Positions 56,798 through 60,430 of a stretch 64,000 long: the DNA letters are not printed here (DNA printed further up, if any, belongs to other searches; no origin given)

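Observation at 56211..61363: Compact three-gene cassette built around a single-chain adenylase-ACP-alpha-oxoamine synthase: candidate pathway for an amino-ketone lipid or signal molecule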

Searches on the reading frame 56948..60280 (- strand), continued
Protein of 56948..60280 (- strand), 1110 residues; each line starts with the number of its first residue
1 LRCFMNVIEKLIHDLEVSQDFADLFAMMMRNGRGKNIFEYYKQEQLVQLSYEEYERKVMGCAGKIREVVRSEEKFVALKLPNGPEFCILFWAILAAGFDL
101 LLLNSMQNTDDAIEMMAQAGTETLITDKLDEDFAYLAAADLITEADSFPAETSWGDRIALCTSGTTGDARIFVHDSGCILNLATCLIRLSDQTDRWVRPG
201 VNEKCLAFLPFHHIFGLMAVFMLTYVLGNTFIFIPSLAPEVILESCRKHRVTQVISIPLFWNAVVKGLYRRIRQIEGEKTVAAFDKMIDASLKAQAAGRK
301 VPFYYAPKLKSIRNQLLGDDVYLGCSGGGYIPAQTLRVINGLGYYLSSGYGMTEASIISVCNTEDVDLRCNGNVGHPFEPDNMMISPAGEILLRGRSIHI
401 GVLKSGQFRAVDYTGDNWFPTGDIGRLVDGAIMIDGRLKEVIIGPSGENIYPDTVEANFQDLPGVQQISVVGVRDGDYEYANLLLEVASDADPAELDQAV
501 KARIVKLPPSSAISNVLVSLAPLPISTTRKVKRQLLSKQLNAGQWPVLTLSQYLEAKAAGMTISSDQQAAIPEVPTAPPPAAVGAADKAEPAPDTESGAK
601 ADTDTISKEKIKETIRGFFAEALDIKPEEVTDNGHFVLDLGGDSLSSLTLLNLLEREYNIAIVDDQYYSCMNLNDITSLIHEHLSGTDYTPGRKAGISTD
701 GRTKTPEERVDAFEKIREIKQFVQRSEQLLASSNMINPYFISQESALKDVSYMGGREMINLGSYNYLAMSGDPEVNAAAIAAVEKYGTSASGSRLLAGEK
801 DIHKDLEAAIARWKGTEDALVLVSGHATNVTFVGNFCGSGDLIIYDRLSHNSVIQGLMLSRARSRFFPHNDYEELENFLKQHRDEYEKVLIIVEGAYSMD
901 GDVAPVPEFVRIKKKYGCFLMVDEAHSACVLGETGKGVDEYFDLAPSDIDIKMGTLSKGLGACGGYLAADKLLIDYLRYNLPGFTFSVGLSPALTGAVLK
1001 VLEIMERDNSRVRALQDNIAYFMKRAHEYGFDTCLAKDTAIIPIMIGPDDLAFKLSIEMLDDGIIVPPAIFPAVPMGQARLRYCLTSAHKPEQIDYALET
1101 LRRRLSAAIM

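Call 25: find_related_loci(query=A1, collection=metagenome_contigs, flank=8000)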
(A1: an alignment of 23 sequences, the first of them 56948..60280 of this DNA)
Query A1 (1110 aa) in metagenome_contigs; peptide patterns used: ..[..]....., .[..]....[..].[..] (x = any residue, [..] = any of these).
600 stretches matched a pattern (row limit reached: there are more); 561 encode a relative of the query (tblastn E <= 1e-3); the best 80 are kept; 80 distinct loci.
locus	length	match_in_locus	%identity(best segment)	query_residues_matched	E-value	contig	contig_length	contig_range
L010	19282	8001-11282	67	6-1105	0e+0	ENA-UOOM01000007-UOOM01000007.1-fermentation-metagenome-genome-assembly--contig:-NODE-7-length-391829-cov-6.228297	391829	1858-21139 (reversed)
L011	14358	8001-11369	45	8-1105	0e+0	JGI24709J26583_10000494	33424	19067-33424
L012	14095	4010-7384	45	10-1106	0e+0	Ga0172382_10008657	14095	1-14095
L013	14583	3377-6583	42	5-1101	0e+0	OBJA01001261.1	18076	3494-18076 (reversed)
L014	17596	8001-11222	41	3-1106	0e+0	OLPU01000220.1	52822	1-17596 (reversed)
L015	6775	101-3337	41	5-1103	0e+0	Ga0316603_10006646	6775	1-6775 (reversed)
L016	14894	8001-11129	42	50-1101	0e+0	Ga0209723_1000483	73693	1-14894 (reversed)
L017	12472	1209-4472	41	2-1103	0e+0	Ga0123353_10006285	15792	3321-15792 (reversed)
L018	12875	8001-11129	42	50-1101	0e+0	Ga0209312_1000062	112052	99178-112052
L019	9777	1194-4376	42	34-1101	0e+0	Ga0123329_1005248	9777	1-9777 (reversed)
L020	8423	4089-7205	40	45-1102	0e+0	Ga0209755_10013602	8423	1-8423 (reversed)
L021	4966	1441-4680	40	42-1101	0e+0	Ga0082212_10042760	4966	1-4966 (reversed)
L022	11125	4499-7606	40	44-1102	0e+0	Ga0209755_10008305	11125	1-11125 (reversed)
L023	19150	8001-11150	41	3-1101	0e+0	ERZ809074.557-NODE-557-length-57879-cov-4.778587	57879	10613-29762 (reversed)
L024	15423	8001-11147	41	3-1101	0e+0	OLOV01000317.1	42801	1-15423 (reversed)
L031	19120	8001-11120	40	40-1101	0e+0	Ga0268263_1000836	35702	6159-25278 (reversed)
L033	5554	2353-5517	40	40-1101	0e+0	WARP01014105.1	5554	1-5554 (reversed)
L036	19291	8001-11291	40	10-1102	0e+0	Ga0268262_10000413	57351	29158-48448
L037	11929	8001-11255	39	35-1101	0e+0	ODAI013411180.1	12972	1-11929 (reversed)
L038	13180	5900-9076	40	15-1101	0e+0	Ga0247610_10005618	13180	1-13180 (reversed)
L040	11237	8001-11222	40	19-1110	0e+0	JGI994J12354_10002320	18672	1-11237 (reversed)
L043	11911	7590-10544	39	70-1047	0e+0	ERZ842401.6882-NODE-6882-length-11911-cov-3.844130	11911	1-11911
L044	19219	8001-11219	41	35-1101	0e+0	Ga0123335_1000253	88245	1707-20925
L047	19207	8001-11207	39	6-1102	0e+0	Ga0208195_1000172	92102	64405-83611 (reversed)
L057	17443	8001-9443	53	611-1102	2e-155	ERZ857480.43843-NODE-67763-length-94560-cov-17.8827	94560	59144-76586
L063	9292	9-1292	56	673-1110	1e-147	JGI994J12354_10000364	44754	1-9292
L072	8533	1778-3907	35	377-1106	9e-125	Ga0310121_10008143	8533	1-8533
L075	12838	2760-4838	38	418-1106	2e-122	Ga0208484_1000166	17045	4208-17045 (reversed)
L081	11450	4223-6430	36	382-1106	2e-121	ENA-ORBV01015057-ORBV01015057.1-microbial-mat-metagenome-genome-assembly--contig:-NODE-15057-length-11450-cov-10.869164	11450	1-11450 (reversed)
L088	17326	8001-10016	36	418-1106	1e-119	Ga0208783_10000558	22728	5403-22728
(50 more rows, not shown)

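Call 35: search_protein_families(library=pfam, proteins=[L019:252-1073:+, L017:4687-5496:+, L031:7192-8079:+, L038:4803-5645:+, L047:6836-7747:+, L020:2114-3007:-, L020:369-2084:-, L057:9498-10463:+, L016:11213-11680:+, L009:11392-11814:+], max_evalue=0.001)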
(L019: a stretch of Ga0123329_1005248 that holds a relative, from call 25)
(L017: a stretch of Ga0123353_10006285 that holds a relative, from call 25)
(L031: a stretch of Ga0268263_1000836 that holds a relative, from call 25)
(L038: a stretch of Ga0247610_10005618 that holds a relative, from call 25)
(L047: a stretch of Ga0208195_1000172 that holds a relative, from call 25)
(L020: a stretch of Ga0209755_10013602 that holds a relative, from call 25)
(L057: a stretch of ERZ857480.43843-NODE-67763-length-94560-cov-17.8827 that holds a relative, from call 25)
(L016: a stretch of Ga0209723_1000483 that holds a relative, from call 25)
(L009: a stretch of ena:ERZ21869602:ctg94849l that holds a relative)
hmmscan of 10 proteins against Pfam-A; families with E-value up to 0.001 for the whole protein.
L019:252-1073:+ (273 aa): 3 families
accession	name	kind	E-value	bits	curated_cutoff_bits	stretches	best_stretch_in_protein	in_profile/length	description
PF00106.31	adh_short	-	1.3e-39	136.2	26.6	1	9-189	2-189/195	short chain dehydrogenase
PF13561.12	adh_short_C2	-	2.4e-27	96.5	27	1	14-186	1-180/236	Enoyl-(Acyl carrier protein) reductase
PF08659.16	KR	-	2.7e-12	47.4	22.6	1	9-167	2-167/180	KR domain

L017:4687-5496:+ (269 aa): 0 families

L031:7192-8079:+ (295 aa): 0 families

L038:4803-5645:+ (280 aa): 0 families

L047:6836-7747:+ (303 aa): 0 families

L020:2114-3007:- (297 aa): 1 family
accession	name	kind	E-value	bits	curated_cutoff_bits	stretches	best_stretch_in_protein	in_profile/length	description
PF00198.28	2-oxoacid_dh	-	2.3e-14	53.8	23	1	195-275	153-230/232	2-oxoacid dehydrogenases acyltransferase (catalytic domain)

L020:369-2084:- (571 aa): 2 families
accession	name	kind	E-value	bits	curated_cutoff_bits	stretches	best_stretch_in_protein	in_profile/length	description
PF00501.34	AMP-binding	-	2.7e-71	240.8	29.9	1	29-421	1-384/384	AMP-binding enzyme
PF13193.12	AMP-binding_C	-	1.9e-17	64.4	24.5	1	476-554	1-76/76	AMP-binding enzyme C-terminal domain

L057:9498-10463:+ (321 aa): 3 families
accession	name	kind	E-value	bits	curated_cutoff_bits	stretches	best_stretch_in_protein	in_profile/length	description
PF07859.19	Abhydrolase_3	-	2.8e-21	76.7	25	1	91-296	1-208/210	alpha/beta hydrolase fold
PF20434.5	BD-FAE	-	5.6e-15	55.9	26.8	1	76-185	1-114/215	BD-FAE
PF00135.34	COesterase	-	5.2e-08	32.7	27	1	73-106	85-121/515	Carboxylesterase family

L016:11213-11680:+ (155 aa): 1 family
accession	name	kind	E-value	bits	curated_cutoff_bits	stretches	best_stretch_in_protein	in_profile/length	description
PF12910.14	PHD_like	-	7.7e-29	101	27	1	15-145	1-136/141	Antitoxin of toxin-antitoxin, RelE / RelB, TA system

L009:11392-11814:+ (140 aa): 0 families

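Call 50: predict_structure(alignment_id=A1)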
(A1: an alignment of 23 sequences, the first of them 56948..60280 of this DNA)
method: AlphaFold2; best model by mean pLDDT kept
length: 1110 residues; sequences in the alignment: 23
mean_pLDDT: 77.3   pTM: 0.51
mean pLDDT of the five models: 77.3, 76.2, 74.4, 74.3, 73.1
residues with pLDDT >= 90: 238; 70-90: 607; 50-70: 138; < 50: 127
segments of 3 or more residues with pLDDT < 50: 1-3, 164-167, 567-604, 687-706, 725-757, 789-799, 982-988, 1071-1073
pLDDT, mean of each block of 10 residues (from residue 1): 66 88 93 94 91 97 93 89 95 96 86 87 85 83 91 90 56 91 89 83 89 88 92 86 91 88 85 81 92 90 87 91 83 89 86 70 89 86 86 87 87 86 83 75 66 82 90 78 90 87 76 87 70 84 89 83 56 35 27 31 61 88 76 65 60 82 71 84 64 31 46 62 41 28 34 48 70 74 61 41 76 84 67 76 83 70 81 85 84 83 87 90 86 85 86 80 78 66 45 77 83 88 90 86 79 70 73 59 85 89 80
secondary structure, 60 per line:
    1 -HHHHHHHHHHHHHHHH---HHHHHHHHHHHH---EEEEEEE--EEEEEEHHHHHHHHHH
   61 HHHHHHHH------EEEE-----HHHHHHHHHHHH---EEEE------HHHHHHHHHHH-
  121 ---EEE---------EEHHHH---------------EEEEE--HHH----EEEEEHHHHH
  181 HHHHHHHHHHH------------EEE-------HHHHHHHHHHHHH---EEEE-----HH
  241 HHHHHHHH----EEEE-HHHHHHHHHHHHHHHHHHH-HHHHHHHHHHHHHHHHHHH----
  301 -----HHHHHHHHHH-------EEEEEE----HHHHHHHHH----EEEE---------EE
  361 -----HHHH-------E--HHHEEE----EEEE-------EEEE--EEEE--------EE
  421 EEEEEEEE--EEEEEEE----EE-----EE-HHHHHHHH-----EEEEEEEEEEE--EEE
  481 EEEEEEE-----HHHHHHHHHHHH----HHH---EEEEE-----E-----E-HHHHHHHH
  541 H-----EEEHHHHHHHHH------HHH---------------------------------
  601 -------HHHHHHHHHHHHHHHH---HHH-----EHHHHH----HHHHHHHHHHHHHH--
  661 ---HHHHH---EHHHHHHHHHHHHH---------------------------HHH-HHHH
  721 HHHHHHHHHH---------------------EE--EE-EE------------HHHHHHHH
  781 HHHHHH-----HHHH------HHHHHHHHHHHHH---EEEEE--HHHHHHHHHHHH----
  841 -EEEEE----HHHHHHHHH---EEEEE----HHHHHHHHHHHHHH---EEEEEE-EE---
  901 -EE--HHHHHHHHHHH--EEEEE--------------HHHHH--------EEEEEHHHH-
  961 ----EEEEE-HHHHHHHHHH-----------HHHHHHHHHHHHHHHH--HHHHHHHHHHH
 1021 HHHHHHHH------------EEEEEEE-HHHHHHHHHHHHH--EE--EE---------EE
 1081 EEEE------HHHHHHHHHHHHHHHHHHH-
elements in order (helices of 4 or more, strands of 3 or more residues): H2-17 H21-32 E36-42 E45-50 H51-68 E75-78 H84-95 E99-102 H109-119 E124-126 H138-141 E157-161 E171-175 H176-191 E204-206 H214-226 E230-233 H239-248 E253-256 H258-276 H278-296 H306-315 E323-328 H333-341 E346-349 H366-369 E383-385 E390-393 E401-404 E407-410 E419-428 E431-437 H452-459 E465-475 E478-487 H493-504 E515-519 H533-541 E547-549 H550-558 H608-623 H636-640 H645-658 H664-668 H673-685 H717-730 H773-786 H792-795 H802-814 E818-822 H825-836 E842-846 H851-859 E863-867 H872-885 E889-894 H906-916 E919-923 H938-942 E951-955 H956-959 E965-969 H971-980 H992-1007 H1010-1028 E1041-1047 H1049-1061 E1079-1084 H1091-1109

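Call 52: fold_search(model_id=the predicted structure, library=pdb)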
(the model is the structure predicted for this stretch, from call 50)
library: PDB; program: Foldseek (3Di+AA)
matches with E <= 10: 1989; with E <= 0.001: 1828
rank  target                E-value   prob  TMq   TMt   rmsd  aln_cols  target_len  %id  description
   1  7v58_B                8.5e-33  1.00  0.32  0.85  11.2       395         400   32  Structural insights into the substrate selectivity of acyl-CoA transferase (released 2021-12-29)
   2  7v58_A                3.9e-32  1.00  0.31  0.85  11.2       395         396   32  Structural insights into the substrate selectivity of acyl-CoA transferase (released 2021-12-29)
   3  8s1y_B                5.0e-32  1.00  0.32  0.87  10.9       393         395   36  ThaOS V79A (released 2025-03-05)
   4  8guh                  5.8e-32  1.00  0.32  0.86  11.9       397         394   32  Serine Palmitoyltransferase from Sphingobacterium multivorum complexed with Tris (released 2023-07-19)
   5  7poa_B                8.7e-32  1.00  0.31  0.85  11.0       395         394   36  An Irreversible, Promiscuous and Highly Thermostable Claisen-Condensation Biocatalyst Drives the Synthesis of Substitu (released 2022-09-21)
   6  7poc_A                9.1e-32  1.00  0.31  0.86  11.0       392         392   36  An Irreversible, Promiscuous and Highly Thermostable Claisen-Condensation Biocatalyst Drives the Synthesis of Substitu (released 2022-09-21)
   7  1fc4_A                1.4e-31  1.00  0.31  0.84  11.0       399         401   34  2-AMINO-3-KETOBUTYRATE COA LIGASE (released 2001-05-02)
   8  3a2b                  1.7e-31  1.00  0.32  0.87  11.6       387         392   32  Crystal Structure of Serine Palmitoyltransferase from Sphingobacterium multivorum with substrate L-serine (released 2009-07-14)
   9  7pob_A                2.6e-31  1.00  0.31  0.85  11.2       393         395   36  An Irreversible, Promiscuous and Highly Thermostable Claisen-Condensation Biocatalyst Drives the Synthesis of Substitu (released 2022-09-21)
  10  7poa_A                2.9e-31  1.00  0.31  0.85  11.0       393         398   36  An Irreversible, Promiscuous and Highly Thermostable Claisen-Condensation Biocatalyst Drives the Synthesis of Substitu (released 2022-09-21)
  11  7poc_B                4.2e-31  1.00  0.31  0.84  11.2       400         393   36  An Irreversible, Promiscuous and Highly Thermostable Claisen-Condensation Biocatalyst Drives the Synthesis of Substitu (released 2022-09-21)
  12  8s1y_A                4.4e-31  1.00  0.31  0.85  11.0       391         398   36  ThaOS V79A (released 2025-03-05)
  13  7bxp_A                7.3e-31  1.00  0.31  0.84  11.5       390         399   34  2-amino-3-ketobutyrate CoA ligase from Cupriavidus necator (released 2021-04-21)
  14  7k0i_B                1.0e-30  1.00  0.30  0.67   8.7       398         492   35  Human serine palmitoyltransferase complex SPTLC1/SPLTC2/ssSPTa (released 2021-02-24)
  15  7k0n_B                2.3e-30  1.00  0.31  0.68  16.8       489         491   30  Human serine palmitoyltransferase complex SPTLC1/SPLTC2/ssSPTa/ORMDL3, class 2 (released 2021-02-24)
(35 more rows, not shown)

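Call 54: search_protein_families(library=ncbifam, proteins=[L019:252-1073:+, L020:2114-3007:-], max_evalue=0.00001)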
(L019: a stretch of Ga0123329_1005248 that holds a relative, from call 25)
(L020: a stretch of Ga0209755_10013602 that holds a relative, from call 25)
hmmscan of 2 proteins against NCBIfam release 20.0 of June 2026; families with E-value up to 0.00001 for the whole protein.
L019:252-1073:+ (273 aa): 195 families (the best 25 are shown)
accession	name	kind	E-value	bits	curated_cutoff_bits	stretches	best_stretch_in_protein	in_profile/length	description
NF049977.1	KDhSphingRedKdsR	equivalog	3.7e-47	161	400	1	11-271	7-267/267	3-ketodihydrosphingosine reductase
NF004823.0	PRK06179.1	subfamily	7.3e-46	156.8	310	1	6-262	4-258/271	oxidoreductase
NF004826.0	PRK06182.1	subfamily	8.8e-42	143.3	305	1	7-269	4-271/274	oxidoreductase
NF005372.1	PRK06914.1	subfamily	9.7e-41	139.8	320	1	7-270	2-276/279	SDR family oxidoreductase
NF006114.0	PRK08263.1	subfamily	8.5e-38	130.2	290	1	11-243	7-242/280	short chain dehydrogenase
NF005878.0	PRK07825.1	subfamily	5.5e-35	121.1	287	1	11-180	13-185/278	short chain dehydrogenase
NF004824.0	PRK06180.1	subfamily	2e-34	119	298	1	7-185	4-186/279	oxidoreductase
NF009466.0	PRK12826.1-2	subfamily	1.2e-33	116.6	222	1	10-181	6-186/248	3-oxoacyl-ACP reductase FabG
NF004649.0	PRK05993.1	equivalog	1.3e-33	116.4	387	1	8-268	5-274/277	SDR family oxidoreductase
NF005065.0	PRK06482.1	equivalog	1.2e-32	113.4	291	1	10-242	5-242/276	SDR family oxidoreductase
NF005495.0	PRK07109.1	subfamily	1.6e-32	113.1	264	1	5-176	6-184/334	SDR family oxidoreductase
NF005854.0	PRK07775.1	equivalog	2.5e-32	112.3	260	1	6-185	9-195/274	SDR family oxidoreductase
NF004825.0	PRK06181.1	equivalog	3.6e-32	111.7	215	1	9-198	8-208/268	SDR family oxidoreductase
NF005950.0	PRK08017.1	equivalog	4.6e-32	111.3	326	1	11-263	6-250/256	SDR family oxidoreductase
TIGR01963.1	PHB_DH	subfamily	1.3e-30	106.5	307.05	1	9-180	3-181/255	3-hydroxybutyrate dehydrogenase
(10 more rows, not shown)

L020:2114-3007:- (297 aa): 0 families
